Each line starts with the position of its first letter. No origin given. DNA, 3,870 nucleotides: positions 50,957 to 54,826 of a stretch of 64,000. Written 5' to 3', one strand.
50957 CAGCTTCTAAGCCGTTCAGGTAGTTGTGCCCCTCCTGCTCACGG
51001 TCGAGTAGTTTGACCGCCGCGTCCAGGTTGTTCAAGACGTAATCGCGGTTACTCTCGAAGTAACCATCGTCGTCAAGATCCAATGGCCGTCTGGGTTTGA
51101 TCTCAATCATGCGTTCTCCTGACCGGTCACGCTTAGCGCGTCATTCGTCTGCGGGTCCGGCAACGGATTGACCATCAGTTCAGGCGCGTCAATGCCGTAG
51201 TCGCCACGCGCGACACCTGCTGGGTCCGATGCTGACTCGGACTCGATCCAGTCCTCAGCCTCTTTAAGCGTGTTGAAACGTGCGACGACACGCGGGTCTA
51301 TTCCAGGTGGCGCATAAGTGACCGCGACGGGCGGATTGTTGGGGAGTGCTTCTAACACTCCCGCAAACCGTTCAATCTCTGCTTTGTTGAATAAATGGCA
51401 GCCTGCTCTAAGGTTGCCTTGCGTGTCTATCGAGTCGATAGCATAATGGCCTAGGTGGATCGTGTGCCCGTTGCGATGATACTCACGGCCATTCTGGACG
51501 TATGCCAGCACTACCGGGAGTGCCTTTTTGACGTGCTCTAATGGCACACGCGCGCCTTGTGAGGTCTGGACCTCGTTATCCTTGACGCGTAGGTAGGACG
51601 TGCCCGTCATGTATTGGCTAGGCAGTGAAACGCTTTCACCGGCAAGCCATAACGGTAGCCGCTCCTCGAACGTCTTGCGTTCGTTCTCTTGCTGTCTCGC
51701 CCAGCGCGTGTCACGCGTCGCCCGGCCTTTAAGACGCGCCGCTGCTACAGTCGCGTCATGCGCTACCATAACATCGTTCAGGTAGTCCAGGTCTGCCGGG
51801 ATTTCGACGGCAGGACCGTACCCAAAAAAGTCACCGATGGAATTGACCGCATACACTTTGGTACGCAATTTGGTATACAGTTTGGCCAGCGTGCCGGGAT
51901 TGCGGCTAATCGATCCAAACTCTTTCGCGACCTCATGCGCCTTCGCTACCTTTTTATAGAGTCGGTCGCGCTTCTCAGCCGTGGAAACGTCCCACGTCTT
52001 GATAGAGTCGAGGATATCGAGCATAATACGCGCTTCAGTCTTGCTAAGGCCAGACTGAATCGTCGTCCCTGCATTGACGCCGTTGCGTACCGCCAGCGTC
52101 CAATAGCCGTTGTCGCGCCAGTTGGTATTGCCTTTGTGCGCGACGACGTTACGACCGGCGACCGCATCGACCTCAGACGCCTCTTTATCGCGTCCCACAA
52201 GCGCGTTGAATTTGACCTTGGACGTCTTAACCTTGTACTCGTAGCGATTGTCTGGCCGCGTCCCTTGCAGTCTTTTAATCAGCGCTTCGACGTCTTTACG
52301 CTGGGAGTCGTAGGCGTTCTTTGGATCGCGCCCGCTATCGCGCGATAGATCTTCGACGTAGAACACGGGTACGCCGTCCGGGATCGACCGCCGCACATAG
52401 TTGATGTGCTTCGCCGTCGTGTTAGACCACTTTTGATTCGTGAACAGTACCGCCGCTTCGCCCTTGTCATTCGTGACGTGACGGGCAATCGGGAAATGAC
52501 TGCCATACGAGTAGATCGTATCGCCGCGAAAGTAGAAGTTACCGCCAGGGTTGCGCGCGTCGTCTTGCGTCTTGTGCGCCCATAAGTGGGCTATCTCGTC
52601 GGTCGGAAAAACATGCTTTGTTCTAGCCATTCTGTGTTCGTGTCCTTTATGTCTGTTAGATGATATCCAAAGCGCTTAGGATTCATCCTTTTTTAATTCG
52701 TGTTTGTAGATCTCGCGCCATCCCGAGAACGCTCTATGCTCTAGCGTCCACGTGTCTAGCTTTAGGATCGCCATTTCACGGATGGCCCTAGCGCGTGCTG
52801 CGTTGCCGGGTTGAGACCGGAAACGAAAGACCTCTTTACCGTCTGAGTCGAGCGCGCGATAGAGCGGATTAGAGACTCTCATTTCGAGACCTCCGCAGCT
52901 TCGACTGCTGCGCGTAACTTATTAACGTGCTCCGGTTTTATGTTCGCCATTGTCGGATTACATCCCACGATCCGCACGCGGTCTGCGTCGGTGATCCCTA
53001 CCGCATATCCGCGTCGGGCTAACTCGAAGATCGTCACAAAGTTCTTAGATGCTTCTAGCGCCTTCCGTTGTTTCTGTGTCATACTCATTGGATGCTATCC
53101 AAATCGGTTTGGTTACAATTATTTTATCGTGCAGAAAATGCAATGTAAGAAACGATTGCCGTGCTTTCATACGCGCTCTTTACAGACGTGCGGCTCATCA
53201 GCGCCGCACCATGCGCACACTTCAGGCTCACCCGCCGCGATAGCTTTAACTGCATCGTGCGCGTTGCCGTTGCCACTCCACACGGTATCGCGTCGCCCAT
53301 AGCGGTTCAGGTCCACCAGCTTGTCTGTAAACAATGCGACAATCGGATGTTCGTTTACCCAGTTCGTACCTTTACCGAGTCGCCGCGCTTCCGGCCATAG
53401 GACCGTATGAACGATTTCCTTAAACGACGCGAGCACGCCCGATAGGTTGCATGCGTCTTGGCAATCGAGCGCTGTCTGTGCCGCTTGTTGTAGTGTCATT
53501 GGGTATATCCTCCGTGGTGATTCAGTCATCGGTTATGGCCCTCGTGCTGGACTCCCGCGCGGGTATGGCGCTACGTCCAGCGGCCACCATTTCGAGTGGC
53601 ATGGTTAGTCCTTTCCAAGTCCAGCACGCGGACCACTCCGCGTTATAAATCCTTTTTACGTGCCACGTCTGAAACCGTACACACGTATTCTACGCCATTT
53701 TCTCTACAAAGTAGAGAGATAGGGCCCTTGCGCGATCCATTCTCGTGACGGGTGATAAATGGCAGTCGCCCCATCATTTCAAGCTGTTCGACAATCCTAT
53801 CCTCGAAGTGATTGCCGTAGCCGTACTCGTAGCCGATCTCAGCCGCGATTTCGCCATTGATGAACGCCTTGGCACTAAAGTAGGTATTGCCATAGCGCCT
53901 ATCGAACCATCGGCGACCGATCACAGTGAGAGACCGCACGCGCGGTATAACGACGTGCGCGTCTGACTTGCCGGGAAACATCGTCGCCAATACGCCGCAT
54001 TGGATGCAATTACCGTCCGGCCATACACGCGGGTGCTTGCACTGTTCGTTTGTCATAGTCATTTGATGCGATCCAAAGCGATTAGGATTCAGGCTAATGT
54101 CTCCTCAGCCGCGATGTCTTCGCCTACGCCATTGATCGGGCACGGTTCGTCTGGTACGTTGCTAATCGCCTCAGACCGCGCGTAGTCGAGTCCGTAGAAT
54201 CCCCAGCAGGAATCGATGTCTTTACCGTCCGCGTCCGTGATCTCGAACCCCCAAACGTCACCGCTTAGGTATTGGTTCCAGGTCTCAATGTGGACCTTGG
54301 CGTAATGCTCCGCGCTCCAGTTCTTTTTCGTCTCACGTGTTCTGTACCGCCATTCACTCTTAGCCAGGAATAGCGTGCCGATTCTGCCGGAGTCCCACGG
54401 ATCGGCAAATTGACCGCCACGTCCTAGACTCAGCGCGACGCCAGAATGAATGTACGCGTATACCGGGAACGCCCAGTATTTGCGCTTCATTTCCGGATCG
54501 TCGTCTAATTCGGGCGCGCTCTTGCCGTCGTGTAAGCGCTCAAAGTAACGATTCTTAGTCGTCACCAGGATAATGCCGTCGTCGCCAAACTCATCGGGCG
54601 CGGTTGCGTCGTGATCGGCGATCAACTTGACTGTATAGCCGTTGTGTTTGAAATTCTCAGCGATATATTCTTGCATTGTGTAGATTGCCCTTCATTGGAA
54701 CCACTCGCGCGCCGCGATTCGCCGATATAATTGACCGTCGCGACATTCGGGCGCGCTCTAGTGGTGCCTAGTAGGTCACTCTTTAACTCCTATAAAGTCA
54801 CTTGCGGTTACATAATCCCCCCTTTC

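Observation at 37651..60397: Conserved 31-bp motif with a perfect 14-bp palindrome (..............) repeated at least 12 times in front of minus-strand early-type genes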

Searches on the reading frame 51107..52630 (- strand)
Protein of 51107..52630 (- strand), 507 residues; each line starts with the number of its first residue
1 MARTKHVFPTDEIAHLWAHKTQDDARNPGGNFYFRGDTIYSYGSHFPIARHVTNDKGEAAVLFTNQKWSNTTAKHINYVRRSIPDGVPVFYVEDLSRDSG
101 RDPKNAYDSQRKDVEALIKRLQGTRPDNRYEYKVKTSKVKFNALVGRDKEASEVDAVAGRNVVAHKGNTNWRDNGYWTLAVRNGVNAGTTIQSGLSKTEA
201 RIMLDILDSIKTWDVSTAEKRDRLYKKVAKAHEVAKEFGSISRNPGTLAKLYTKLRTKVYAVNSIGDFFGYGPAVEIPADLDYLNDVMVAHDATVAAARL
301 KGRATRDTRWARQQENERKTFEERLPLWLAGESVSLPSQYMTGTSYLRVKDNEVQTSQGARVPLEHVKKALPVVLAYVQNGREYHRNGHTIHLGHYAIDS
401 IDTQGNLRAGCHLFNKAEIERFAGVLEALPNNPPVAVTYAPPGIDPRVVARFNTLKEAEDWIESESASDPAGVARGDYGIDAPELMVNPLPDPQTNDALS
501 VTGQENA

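Call 8: search_protein_families(library=phrogs, proteins=[window:51107-52630:-], max_evalue=0.001)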
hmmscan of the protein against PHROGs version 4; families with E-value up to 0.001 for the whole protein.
window:51107-52630:- (507 aa): 2 families
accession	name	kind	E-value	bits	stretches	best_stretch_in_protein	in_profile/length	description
phrog_7247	-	unknown function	5.5e-61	207.8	1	5-427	2-346/365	-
phrog_29643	-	unknown function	2.1e-05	24.3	1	28-83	23-79/423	-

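Call 14: search_protein_families(library=pfam, proteins=[window:51107-52630:-], max_evalue=0.01)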
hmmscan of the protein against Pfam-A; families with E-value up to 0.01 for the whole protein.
window:51107-52630:- (507 aa): 0 families

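Call 27: find_related_loci(query=window:51107-52630:-, collection=viral_contigs, flank=10000)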
Query window:51107-52630:- (507 aa) in viral_contigs; peptide patterns used: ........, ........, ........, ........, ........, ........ (x = any residue, [..] = any of these).
5 stretches matched a pattern, but none encodes a relative of the query by tblastn (E <= 1e-3).

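Call 28: find_homologous_proteins(query=window:51107-52630:-, max_evalue=0.00001)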
Query window:51107-52630:- (507 aa): 651 proteins with E <= 0.00001 among 8000 candidates; the best 120 are listed.
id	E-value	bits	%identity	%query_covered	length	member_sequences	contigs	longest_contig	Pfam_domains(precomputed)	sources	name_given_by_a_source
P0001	0.0e+0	1163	100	100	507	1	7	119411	-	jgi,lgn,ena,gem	-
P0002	1.1e-212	725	75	85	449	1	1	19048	-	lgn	-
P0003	3.1e-205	701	72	87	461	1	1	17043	-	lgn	-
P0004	1.7e-198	679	69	88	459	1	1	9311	-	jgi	jgi:hypothetical protein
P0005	1.0e-191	656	69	86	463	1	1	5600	-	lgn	-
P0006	3.2e-189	648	69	85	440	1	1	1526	-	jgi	jgi:hypothetical protein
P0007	4.0e-130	453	52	86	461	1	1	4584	-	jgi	jgi:hypothetical protein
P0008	8.9e-121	422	47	87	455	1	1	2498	-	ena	-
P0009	1.3e-120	422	48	86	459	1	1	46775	-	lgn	-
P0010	3.7e-81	292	41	84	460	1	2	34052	-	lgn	-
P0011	4.4e-79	285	38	85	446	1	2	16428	-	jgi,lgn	-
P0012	1.7e-76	276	39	83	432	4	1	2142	-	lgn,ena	-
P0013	3.3e-66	242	37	36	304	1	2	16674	-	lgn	-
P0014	5.0e-65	238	42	34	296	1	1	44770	-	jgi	jgi:hypothetical protein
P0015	5.8e-65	238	75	18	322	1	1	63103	-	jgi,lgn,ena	-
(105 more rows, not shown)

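Call 29: find_encoding_contigs(protein=P0002, flank=10000, max_places=2)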
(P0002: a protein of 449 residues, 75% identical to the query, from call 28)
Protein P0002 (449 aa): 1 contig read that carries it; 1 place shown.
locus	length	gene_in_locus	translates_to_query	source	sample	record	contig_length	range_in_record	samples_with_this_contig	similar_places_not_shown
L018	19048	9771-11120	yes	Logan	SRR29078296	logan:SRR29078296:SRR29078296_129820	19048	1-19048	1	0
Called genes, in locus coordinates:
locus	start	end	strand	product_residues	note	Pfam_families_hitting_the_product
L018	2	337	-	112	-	?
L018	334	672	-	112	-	-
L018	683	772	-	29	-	-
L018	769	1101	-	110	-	-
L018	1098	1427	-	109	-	-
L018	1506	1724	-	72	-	-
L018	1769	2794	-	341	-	PF04542:Sigma70_r2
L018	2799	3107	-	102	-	PF20137:BubE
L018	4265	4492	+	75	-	-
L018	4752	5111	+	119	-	-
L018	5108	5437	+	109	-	-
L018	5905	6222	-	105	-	-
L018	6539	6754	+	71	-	-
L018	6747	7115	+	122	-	-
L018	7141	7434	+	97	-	-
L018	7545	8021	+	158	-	-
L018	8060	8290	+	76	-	-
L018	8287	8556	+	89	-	-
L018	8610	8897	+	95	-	PF12957:DUF3846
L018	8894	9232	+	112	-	-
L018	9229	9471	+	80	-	-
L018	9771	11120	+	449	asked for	-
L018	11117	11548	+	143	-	-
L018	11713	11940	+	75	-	-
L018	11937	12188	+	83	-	PF24043:DUF7352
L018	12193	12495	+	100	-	-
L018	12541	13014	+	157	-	-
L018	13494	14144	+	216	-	-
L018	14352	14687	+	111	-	-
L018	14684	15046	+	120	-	-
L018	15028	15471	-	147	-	-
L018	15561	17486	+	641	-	PF01443:Viral_helicase1 (faint), PF13245:AAA_19, PF00580:UvrD-helicase, PF13361:UvrD_C, PF13538:UvrD_C_2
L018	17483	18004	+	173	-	-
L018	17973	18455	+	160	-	-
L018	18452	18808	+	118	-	-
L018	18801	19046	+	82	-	?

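Call 30: find_encoding_contigs(protein=P0009, flank=10000, max_places=2)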
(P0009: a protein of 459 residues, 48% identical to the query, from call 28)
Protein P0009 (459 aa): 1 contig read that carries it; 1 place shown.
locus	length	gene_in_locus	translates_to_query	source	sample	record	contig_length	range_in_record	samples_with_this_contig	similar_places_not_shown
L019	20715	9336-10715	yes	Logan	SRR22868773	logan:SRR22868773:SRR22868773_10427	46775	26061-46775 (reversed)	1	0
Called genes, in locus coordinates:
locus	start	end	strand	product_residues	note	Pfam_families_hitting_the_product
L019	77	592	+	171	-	-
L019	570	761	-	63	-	-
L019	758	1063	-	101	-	-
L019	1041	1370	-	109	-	-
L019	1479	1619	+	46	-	-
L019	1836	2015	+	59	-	-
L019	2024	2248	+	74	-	-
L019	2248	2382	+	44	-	-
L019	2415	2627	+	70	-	-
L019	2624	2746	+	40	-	-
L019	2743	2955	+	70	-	-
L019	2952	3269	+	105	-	PF12098:DUF3574 (weak)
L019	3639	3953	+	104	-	-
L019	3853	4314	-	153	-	-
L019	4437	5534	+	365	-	-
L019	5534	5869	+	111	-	-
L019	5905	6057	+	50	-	-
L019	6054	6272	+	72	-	-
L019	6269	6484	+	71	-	-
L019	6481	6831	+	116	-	-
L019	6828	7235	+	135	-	-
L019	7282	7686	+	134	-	-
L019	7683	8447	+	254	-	-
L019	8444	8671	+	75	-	-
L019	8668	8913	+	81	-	-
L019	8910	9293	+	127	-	-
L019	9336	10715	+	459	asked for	-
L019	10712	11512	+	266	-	-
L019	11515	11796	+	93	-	-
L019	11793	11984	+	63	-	-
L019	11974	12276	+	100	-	-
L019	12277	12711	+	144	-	-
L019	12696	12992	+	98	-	-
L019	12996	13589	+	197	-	-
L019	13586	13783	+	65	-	-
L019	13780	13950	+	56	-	-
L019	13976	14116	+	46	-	-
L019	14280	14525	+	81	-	-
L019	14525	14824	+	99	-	-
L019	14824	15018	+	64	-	-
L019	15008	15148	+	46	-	-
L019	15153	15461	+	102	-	-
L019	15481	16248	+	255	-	-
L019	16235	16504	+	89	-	-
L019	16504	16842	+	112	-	-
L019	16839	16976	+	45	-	-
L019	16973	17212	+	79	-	-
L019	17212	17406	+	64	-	-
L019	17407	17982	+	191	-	-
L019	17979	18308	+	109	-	-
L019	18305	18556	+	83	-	-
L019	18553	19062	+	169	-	-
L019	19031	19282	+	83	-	-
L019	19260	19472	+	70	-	-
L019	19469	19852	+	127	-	-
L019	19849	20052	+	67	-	-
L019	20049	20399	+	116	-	-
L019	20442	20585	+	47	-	-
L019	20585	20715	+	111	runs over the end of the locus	-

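Call 31: find_encoding_contigs(protein=P0010, flank=10000, max_places=2)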
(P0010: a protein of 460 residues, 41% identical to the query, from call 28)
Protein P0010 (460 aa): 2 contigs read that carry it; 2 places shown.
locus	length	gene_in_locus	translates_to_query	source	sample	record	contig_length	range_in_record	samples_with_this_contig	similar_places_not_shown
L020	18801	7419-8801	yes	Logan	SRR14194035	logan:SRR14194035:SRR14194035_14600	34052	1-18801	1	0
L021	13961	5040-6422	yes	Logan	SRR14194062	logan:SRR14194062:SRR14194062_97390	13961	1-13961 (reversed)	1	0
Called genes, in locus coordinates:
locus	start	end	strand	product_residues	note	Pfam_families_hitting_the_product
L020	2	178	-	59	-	?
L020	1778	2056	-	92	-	-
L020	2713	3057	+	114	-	-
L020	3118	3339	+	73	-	-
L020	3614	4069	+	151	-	-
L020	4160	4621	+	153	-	-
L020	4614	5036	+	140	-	-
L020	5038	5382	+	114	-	-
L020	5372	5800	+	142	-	-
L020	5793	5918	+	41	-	-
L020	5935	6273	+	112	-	-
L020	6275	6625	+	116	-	-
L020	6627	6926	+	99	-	-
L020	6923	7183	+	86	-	-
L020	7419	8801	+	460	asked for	-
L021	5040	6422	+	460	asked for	-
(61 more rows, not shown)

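Call 35: search_protein_families(library=ncbifam, proteins=[L018:1769-2794:-], max_evalue=0.1)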
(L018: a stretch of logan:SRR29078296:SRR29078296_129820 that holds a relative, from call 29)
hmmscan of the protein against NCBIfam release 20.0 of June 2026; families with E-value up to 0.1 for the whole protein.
L018:1769-2794:- (341 aa): 15 families
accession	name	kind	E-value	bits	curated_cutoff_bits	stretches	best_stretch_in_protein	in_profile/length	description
TIGR02937.1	sigma70-ECF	superfamily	8.6e-17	61.3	42.9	1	5-162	7-165/165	sigma-70 family RNA polymerase sigma factor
TIGR02479.1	FliA_WhiG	subfamily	2.6e-11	43.7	189.6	2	5-72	2-70/224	FliA/WhiG family RNA polymerase sigma factor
NF005413.0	PRK06986.1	subfamily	3.1e-10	40.3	201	2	5-80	19-100/241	RNA polymerase sigma factor FliA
NF009177.0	PRK12525.1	subfamily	1.2e-06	28.5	266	1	22-159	29-163/168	RNA polymerase sigma factor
NF009172.0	PRK12519.1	subfamily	7.8e-06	25.6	222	1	25-164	52-191/194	RNA polymerase sigma factor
NF004935.0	PRK06288.1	equivalog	9e-05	22.2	343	1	84-167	185-267/270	RNA polymerase sigma factor WhiG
TIGR02985.1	Sig70_bacteroi1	subfamily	0.00013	22.3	126.4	1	50-162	48-162/162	RNA polymerase sigma-70 factor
NF009165.0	PRK12512.1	equivalog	0.00026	20.6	198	1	23-148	46-165/184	RNA polymerase sigma factor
NF005248.0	PRK06759.1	equivalog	0.00031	20.5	133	1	38-162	38-154/156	RNA polymerase factor sigma-70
NF010500.0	PRK13919.1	subfamily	0.00052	20.2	226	1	31-164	52-185/186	putative RNA polymerase sigma E protein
TIGR02952.1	Sig70_famx2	equivalog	0.0037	17.2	206.45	1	23-160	32-168/170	ECF subfamily RNA polymerase sigma factor, BldN family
TIGR02980.1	SigBFG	subfamily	0.0037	17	234.35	0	5-61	9-60/227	SigB/SigF/SigG family RNA polymerase sigma factor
NF006176.0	PRK08311.2-4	equivalog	0.021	14.2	260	1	14-75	41-101/249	RNA polymerase sigma factor SigI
NF009189.0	PRK12537.1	equivalog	0.03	13.8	261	1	31-147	52-166/182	RNA polymerase sigma factor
NF009091.0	PRK12427.1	equivalog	0.042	13.5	339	0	6-78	22-97/233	FliA/WhiG family RNA polymerase sigma factor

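Call 36: search_protein_families(library=pfam, proteins=[L018:1769-2794:-, L018:5905-6222:-, L019:3853-4314:-, L019:4437-5534:+], max_evalue=0.1)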
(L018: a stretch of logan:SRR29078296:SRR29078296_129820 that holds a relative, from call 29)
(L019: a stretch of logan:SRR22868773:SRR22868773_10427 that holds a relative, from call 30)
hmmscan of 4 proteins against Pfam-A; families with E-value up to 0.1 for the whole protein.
L018:1769-2794:- (341 aa): 4 families
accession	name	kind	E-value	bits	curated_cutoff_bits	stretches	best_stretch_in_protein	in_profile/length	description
PF04542.20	Sigma70_r2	-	5.4e-08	32.9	24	1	5-75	2-70/71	Sigma-70 region 2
PF04545.22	Sigma70_r4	-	0.0011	18.9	24.1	1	119-159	8-49/50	Sigma-70, region 4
PF00196.25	GerE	-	0.0027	17.7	23.5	1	116-157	3-44/57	Bacterial regulatory proteins, luxR family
PF25169.1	DUF7830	-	0.1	13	27.5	0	157-188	23-53/72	Domain of unknown function (DUF7830)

L018:5905-6222:- (105 aa): 0 families

L019:3853-4314:- (153 aa): 0 families

L019:4437-5534:+ (365 aa): 0 families

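Call 47: search_dna_similar(query=L018:1769-2794:-, collection=phages, mode=protein, max_evalue=0.001, max_rows=20)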
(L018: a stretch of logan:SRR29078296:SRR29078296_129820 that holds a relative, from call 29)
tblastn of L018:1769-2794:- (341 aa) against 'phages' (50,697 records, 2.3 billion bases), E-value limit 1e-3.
No match.

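Call 54: search_solved_structures(query=L018:1769-2794:-, max_evalue=0.01, show_alignments=1)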
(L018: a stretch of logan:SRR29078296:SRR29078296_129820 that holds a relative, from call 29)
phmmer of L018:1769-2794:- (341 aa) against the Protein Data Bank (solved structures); distinct sequences matched with E-value up to 0.01: 3.
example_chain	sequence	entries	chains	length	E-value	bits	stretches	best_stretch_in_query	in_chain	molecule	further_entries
9wsf_A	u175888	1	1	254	8.5e-05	25.1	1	6-75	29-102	RNA polymerase sigma factor FliA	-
9wsm_F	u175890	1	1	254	9.1e-05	25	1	6-75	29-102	RNA polymerase sigma factor FliA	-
7lq4_A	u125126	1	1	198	0.00024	23.6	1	5-166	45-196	WhiG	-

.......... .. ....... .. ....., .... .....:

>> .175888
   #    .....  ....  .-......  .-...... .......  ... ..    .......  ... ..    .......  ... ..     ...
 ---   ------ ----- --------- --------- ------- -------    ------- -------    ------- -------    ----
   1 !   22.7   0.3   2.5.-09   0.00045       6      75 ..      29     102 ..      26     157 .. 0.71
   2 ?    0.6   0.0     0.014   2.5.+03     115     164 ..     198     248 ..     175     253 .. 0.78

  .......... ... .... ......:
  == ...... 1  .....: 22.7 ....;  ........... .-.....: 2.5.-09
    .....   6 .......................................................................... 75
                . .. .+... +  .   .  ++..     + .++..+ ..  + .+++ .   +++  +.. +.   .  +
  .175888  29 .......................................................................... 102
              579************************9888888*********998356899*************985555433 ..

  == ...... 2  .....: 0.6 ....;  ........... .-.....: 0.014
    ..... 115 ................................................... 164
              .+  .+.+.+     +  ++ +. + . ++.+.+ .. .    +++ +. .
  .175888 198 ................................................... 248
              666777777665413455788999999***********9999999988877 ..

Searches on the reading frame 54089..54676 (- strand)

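Call 8: search_protein_families(library=phrogs, proteins=[window:54089-54676:-], max_evalue=0.001)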
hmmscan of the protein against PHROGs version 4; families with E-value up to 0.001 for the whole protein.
window:54089-54676:- (195 aa): 1 family
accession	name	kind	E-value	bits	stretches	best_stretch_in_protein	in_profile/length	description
phrog_6186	-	unknown function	3.1e-26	93.7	1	5-170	4-194/220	-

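Call 14: search_protein_families(library=pfam, proteins=[window:54089-54676:-], max_evalue=0.01)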
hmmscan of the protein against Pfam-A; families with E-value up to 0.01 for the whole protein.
window:54089-54676:- (195 aa): 0 families
